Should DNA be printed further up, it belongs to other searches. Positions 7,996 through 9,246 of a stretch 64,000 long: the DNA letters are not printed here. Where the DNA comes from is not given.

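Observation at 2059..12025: A hydantoinase B, omega-aminotransferase, hydantoinase A operon with GntR regulator and TRAP transporter resembles ATP-dependent lactamase (caprolactamase-type) catabolic loci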

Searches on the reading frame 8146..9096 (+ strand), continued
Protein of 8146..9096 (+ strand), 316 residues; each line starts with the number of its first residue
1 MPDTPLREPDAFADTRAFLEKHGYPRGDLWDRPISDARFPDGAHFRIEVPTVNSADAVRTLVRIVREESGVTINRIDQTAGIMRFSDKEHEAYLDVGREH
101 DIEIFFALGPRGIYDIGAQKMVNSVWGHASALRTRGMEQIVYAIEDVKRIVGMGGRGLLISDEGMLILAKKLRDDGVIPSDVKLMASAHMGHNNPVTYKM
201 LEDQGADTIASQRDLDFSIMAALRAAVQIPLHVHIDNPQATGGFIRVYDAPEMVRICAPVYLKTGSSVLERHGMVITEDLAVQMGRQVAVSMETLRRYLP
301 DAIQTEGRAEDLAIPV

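Call 59: search_protein_families(library=ncbifam, proteins=[L021:6421-7860:-, L026:6534-8066:+, L033:3748-5232:-, L021:2931-4343:+, L026:1227-2762:-, L021:11038-12150:+], max_evalue=1e-10)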
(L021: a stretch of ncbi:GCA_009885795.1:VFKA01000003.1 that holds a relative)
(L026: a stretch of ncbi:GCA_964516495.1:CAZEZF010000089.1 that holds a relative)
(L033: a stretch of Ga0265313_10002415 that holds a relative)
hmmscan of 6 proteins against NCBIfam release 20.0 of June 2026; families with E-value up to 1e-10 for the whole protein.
L021:6421-7860:- (479 aa): 40 families (the best 25 are shown)
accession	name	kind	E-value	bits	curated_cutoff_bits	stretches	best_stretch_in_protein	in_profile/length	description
TIGR01804.1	BADH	equivalog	2.6e-133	444.9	668.6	1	11-472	1-466/467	betaine-aldehyde dehydrogenase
NF009725.0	PRK13252.1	equivalog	2.6e-126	421.9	593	1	8-478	7-480/488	betaine-aldehyde dehydrogenase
NF045735.1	PaDhStyDPseudo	equivalog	6.4e-124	414.2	850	1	11-477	6-481/483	phenylacetaldehyde dehydrogenase StyD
NF045736.1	PaDhStyDRhodo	equivalog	3.5e-121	405.1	800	1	9-465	4-465/479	phenylacetaldehyde dehydrogenase StyD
NF010000.0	PRK13473.1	subfamily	1.6e-119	399.7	615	1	9-478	4-473/475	aminobutyraldehyde dehydrogenase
TIGR02299.1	HpaE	equivalog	1.8e-118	396.2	638.35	1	10-477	3-476/488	5-carboxymethyl-2-hydroxymuconate semialdehyde dehydrogenase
TIGR03216.1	OH_muco_semi_DH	equivalog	3.6e-112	375.4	693.25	1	9-478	2-480/481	2-hydroxymuconic semialdehyde dehydrogenase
NF007352.0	PRK09847.1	equivalog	8.6e-106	354.4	850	1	11-477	23-491/495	aldehyde dehydrogenase PuuC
TIGR01780.1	SSADH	subfamily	9.3e-106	354.4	646.35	1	28-472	2-447/448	succinate-semialdehyde dehydrogenase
NF042993.1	AlphKGSA_gudD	equivalog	1.7e-104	350.3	770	1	8-477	4-480/481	alpha-ketoglutaric semialdehyde dehydrogenase GucD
NF052305.1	DioxValDhHalo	equivalog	2.9e-102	343.1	750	1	9-472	6-476/483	2,5-dioxovalerate dehydrogenase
NF006916.0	PRK09407.1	equivalog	1.5e-101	340.6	521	1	17-476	28-491/526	succinic semialdehyde dehydrogenase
NF007497.0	PRK10090.1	equivalog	2e-96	323.7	500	1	8-475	7-475/480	aldehyde dehydrogenase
NF050026.1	AcaldDHExaC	equivalog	3.5e-96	322.8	900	1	4-476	12-492/503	acetaldehyde dehydrogenase ExaC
TIGR03374.1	ABALDH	equivalog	7.1e-94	315.3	909.3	1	11-478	5-472/472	aminobutyraldehyde dehydrogenase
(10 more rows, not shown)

L026:6534-8066:+ (510 aa): 39 families (the best 25 are shown)
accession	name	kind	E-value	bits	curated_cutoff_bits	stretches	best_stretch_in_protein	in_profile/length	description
TIGR01804.1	BADH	equivalog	1.4e-135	452.5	668.6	1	11-471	2-466/467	betaine-aldehyde dehydrogenase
NF010000.0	PRK13473.1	subfamily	6.3e-129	430.7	615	1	8-476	4-472/475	aminobutyraldehyde dehydrogenase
NF009725.0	PRK13252.1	equivalog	5.4e-128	427.5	593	1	6-479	6-482/488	betaine-aldehyde dehydrogenase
TIGR02299.1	HpaE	equivalog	5.6e-126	421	638.35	1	9-480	3-480/488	5-carboxymethyl-2-hydroxymuconate semialdehyde dehydrogenase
NF045736.1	PaDhStyDRhodo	equivalog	3.9e-125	418.1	800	1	7-476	3-477/479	phenylacetaldehyde dehydrogenase StyD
NF045735.1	PaDhStyDPseudo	equivalog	2.7e-118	395.7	850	1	6-476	2-481/483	phenylacetaldehyde dehydrogenase StyD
TIGR03216.1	OH_muco_semi_DH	equivalog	4.7e-118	394.8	693.25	1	11-477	5-480/481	2-hydroxymuconic semialdehyde dehydrogenase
NF006916.0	PRK09407.1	equivalog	7.7e-110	368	521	1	20-476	32-492/526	succinic semialdehyde dehydrogenase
NF007352.0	PRK09847.1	equivalog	1.1e-108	363.9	850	1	5-476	18-491/495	aldehyde dehydrogenase PuuC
NF052305.1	DioxValDhHalo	equivalog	1.3e-108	364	750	1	10-474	8-479/483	2,5-dioxovalerate dehydrogenase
TIGR01780.1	SSADH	subfamily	1.9e-107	360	646.35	1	28-469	3-445/448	succinate-semialdehyde dehydrogenase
NF042993.1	AlphKGSA_gudD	equivalog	1.1e-104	350.9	770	1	11-476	8-480/481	alpha-ketoglutaric semialdehyde dehydrogenase GucD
TIGR04284.1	aldehy_Rv0768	hypoth_equivalog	1.8e-104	350.4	775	1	8-473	2-475/480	aldehyde dehydrogenase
TIGR03374.1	ABALDH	equivalog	3.9e-102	342.5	909.3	1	8-477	3-472/472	aminobutyraldehyde dehydrogenase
NF007497.0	PRK10090.1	equivalog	4.2e-101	339.1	500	1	7-469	7-470/480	aldehyde dehydrogenase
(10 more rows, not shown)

L033:3748-5232:- (494 aa): 38 families (the best 25 are shown)
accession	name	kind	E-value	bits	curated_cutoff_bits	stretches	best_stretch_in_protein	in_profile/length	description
TIGR01804.1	BADH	equivalog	9.1e-133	443.1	668.6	1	26-487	1-466/467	betaine-aldehyde dehydrogenase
NF009725.0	PRK13252.1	equivalog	3.6e-124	414.9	593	1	24-493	8-480/488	betaine-aldehyde dehydrogenase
NF045735.1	PaDhStyDPseudo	equivalog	1.1e-121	406.9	850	1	26-492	6-481/483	phenylacetaldehyde dehydrogenase StyD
NF010000.0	PRK13473.1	subfamily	3.3e-120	401.9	615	1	24-491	4-471/475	aminobutyraldehyde dehydrogenase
TIGR02299.1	HpaE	equivalog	1.3e-116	390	638.35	1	25-492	3-476/488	5-carboxymethyl-2-hydroxymuconate semialdehyde dehydrogenase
NF045736.1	PaDhStyDRhodo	equivalog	7.6e-116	387.5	800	1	25-483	5-468/479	phenylacetaldehyde dehydrogenase StyD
NF007352.0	PRK09847.1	equivalog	3e-114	382.3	850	1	25-492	22-491/495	aldehyde dehydrogenase PuuC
TIGR03216.1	OH_muco_semi_DH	equivalog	7.8e-108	361.1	693.25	1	24-494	2-481/481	2-hydroxymuconic semialdehyde dehydrogenase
NF052305.1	DioxValDhHalo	equivalog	7.1e-105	351.7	750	1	23-488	5-477/483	2,5-dioxovalerate dehydrogenase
NF050026.1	AcaldDHExaC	equivalog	9.1e-103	344.5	900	1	20-490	13-491/503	acetaldehyde dehydrogenase ExaC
NF042993.1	AlphKGSA_gudD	equivalog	3.4e-102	342.7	770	1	23-490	4-478/481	alpha-ketoglutaric semialdehyde dehydrogenase GucD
TIGR01780.1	SSADH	subfamily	9.4e-102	341.2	646.35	1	43-487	2-447/448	succinate-semialdehyde dehydrogenase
NF006916.0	PRK09407.1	equivalog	1.5e-101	340.6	521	1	33-491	29-491/526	succinic semialdehyde dehydrogenase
NF007497.0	PRK10090.1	equivalog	9.7e-101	337.9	500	1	23-490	7-475/480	aldehyde dehydrogenase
TIGR03374.1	ABALDH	equivalog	1.2e-94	317.8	909.3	1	26-492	5-471/472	aminobutyraldehyde dehydrogenase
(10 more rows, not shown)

L021:2931-4343:+ (470 aa): 26 families (the best 25 are shown)
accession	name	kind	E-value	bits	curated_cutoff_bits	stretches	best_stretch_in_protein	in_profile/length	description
NF004815.0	PRK06169.1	equivalog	2.6e-121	405.4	506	1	5-468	6-466/471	amidase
NF005450.0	PRK07042.1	equivalog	1.6e-95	320.3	458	1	7-465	5-456/464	amidase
NF005686.0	PRK07486.1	subfamily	7.8e-92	308.5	465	1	4-469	9-481/486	amidase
NF005687.0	PRK07487.1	subfamily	1.8e-85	287.5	428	1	6-461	5-456/468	amidase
NF004717.0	PRK06061.1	equivalog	4e-79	266.5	498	1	18-469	26-475/483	amidase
NF009119.0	PRK12470.1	equivalog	8.3e-77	259.2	498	1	3-469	3-460/462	amidase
NF004816.0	PRK06170.1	equivalog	5.3e-76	256.2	503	2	4-298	7-306/493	amidase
TIGR00132.1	gatA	equivalog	2.3e-69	234.4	481.1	1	17-305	4-290/466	Asp-tRNA(Asn)/Glu-tRNA(Gln) amidotransferase subunit GatA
NF005688.0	PRK07488.1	equivalog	3.4e-69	234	532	1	4-460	6-465/474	indoleacetamide hydrolase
TIGR02715.1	amido_AtzE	subfamily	4.7e-69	233.5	425.75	1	12-290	3-283/452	AtzE family amidohydrolase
NF006631.0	PRK09201.1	equivalog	1.5e-68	231.7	461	1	8-290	6-290/466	AtzE family amidohydrolase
NF005899.0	PRK07869.1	equivalog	9.3e-68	229.1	418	1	9-466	15-467/471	amidase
NF005565.0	PRK07235.1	subfamily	1.2e-61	208.9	545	1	26-305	41-322/506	amidase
NF005460.0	PRK07056.1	subfamily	1.6e-60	205.4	447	1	22-460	21-452/457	amidase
NF004766.0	PRK06102.1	equivalog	7.2e-58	196.8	559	1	8-459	7-449/455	amidase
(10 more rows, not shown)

L026:1227-2762:- (511 aa): 26 families (the best 25 are shown)
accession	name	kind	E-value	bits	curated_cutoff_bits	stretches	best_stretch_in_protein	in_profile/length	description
TIGR00132.1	gatA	equivalog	2.6e-78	263.9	481.1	2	59-366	7-308/466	Asp-tRNA(Asn)/Glu-tRNA(Gln) amidotransferase subunit GatA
NF005688.0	PRK07488.1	equivalog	5.2e-77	259.7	532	1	48-493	11-464/474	indoleacetamide hydrolase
NF006631.0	PRK09201.1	equivalog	6.1e-74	249.4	461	1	50-494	9-454/466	AtzE family amidohydrolase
NF004815.0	PRK06169.1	equivalog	1.5e-70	238.1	506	1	57-502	19-466/471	amidase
TIGR02715.1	amido_AtzE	subfamily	3.5e-70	237.2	425.75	1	55-493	7-446/452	AtzE family amidohydrolase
NF005460.0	PRK07056.1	subfamily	2.3e-68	231.2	447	1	54-491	14-449/457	amidase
NF005450.0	PRK07042.1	equivalog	3e-65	220.5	458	1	59-498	18-455/464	amidase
NF004717.0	PRK06061.1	equivalog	3.4e-64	217.3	498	1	48-504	17-476/483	amidase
NF006043.0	PRK08186.1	subfamily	1.3e-60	205.5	487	1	56-499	15-452/600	allophanate hydrolase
NF009119.0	PRK12470.1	equivalog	1.5e-60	205.6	498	1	53-490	14-447/462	amidase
NF005565.0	PRK07235.1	subfamily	1.6e-58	198.6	545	2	106-348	81-322/506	amidase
TIGR02713.1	allophanate_hyd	equivalog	3.3e-58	197.6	511.05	1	85-498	4-416/563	allophanate hydrolase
NF004766.0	PRK06102.1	equivalog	2.6e-57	195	559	1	48-489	8-445/455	amidase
NF006006.0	PRK08137.1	equivalog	4.1e-57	194.2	534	1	49-346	35-338/529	amidase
NF005686.0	PRK07486.1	subfamily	5.7e-57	193.5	465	1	55-498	21-476/486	amidase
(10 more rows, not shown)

L021:11038-12150:+ (370 aa): 0 families

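Call 62: search_solved_structures(query=A2, max_evalue=10, show_alignments=2)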
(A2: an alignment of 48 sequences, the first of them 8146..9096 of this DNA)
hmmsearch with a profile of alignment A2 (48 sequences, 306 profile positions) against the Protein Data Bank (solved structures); distinct sequences matched with E-value up to 10: 2.
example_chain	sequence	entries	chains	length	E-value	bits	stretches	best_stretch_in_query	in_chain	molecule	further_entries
3rj2_X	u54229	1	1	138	0.11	14.8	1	198-249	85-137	Putative uncharacterized protein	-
2hy5_A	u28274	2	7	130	0.84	11.9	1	81-144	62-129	Putative sulfurtransferase dsrE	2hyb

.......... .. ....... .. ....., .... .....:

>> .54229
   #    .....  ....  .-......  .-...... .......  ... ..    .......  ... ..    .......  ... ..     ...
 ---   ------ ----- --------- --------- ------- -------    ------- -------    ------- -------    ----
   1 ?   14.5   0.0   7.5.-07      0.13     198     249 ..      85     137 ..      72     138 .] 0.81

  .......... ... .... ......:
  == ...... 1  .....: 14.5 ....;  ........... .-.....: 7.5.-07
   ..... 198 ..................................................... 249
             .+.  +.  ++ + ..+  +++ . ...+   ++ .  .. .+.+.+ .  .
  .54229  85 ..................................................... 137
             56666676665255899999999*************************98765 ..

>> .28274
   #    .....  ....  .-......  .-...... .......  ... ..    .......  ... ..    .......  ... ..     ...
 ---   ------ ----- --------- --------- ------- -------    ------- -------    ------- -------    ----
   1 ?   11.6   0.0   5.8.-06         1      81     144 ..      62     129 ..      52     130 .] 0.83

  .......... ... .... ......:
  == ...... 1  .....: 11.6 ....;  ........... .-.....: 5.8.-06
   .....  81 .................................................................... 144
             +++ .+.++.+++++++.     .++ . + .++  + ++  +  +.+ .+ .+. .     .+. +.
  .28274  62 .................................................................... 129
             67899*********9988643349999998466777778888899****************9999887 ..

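Call 72: search_dna_similar(query=window:8146-9096:+, collection=plasmids, mode=protein, max_rows=40)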
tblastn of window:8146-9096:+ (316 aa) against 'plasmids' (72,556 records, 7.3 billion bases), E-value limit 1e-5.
Records with a match: 5; places in all: 5; records where one place covers at least 80% of the query: 3.
Best place of each record, by identity: <60% 5.
By first word of the organism name: Thermomicrobium 1; Nonomuraea 1; Streptomyces 1; Enterobacter 1; Mycobacterium 1.
By predicted mobility (MOB-suite, as given by PLSDB): non-mobilizable 5.
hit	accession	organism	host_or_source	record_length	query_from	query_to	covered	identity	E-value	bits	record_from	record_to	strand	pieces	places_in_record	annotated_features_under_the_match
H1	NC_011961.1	Thermomicrobium roseum DSM 5159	-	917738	15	316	96%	39.5%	2e-60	215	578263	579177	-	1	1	U32 family peptidase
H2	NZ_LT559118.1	Nonomuraea gerenzanensis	-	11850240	3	315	99%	30.7%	2e-35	143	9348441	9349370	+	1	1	none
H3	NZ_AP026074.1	Streptomyces nigrescens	-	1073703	19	267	79%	33.3%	9e-34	138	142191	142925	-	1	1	none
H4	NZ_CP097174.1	Enterobacter chuandaensis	Duck,China: Zhejiang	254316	16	301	91%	27.8%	2e-34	140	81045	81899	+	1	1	U32 family peptidase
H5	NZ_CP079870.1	Mycobacterium sp. SMC-4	Homo sapiens,sputum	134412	160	301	45%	31.1%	2e-11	72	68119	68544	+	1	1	hypothetical protein (x2)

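Call 73: get_annotated_region(hit=H1, flank=9000)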
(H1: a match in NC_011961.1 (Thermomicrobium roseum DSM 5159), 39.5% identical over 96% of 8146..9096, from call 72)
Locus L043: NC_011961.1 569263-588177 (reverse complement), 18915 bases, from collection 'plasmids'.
description: Thermomicrobium roseum DSM 5159 plasmid unnamed, complete sequence
organism: Thermomicrobium roseum DSM 5159 (NCBI taxid 309801)
taxonomy: Bacteria; Thermomicrobiota; Thermomicrobia; Thermomicrobiales; Thermomicrobiaceae; Thermomicrobium; Thermomicrobium roseum; Thermomicrobium roseum DSM 5159
host: -; source: -; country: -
typing (MOB-suite, as given by PLSDB): non-mobilizable
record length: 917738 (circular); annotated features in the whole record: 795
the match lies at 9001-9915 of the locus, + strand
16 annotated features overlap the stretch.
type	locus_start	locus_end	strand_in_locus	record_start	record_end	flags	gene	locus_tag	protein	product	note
CDS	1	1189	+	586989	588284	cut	-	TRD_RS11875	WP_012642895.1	HD domain-containing protein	-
CDS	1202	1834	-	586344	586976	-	-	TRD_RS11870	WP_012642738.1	hypothetical protein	-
CDS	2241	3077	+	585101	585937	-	-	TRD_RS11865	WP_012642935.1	IclR family transcriptional regulator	GO:0006355 - regulation of DNA-templated transcription [Evidence IEA]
CDS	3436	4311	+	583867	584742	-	-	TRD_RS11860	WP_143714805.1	sugar-binding protein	-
CDS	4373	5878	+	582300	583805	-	-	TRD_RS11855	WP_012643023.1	sugar ABC transporter ATP-binding protein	-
CDS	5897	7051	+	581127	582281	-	-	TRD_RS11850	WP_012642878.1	mandelate racemase/muconate lactonizing enzyme family protein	-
CDS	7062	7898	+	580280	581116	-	-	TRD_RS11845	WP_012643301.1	MBL fold metallo-hydrolase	-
CDS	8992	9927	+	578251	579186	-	-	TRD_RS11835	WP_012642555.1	U32 family peptidase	-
CDS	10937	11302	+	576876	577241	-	-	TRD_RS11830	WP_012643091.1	hypothetical protein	-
CDS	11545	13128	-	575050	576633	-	-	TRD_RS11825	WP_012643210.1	DAK2 domain-containing protein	-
CDS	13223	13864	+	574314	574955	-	-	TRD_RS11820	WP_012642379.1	glycerol-3-phosphate acyltransferase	GO:0006654 - phosphatidic acid biosynthetic process [Evidence IEA]; GO:0008654 - phospholipid biosynthetic process ...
CDS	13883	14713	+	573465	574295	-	-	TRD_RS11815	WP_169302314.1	DegV family protein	-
CDS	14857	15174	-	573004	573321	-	-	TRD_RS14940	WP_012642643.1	PCYCGC motif-containing (lipo)protein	-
CDS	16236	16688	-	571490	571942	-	-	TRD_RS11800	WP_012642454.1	hypothetical protein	-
CDS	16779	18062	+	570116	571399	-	-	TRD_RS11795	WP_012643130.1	MFS transporter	GO:0055085 - transmembrane transport [Evidence IEA]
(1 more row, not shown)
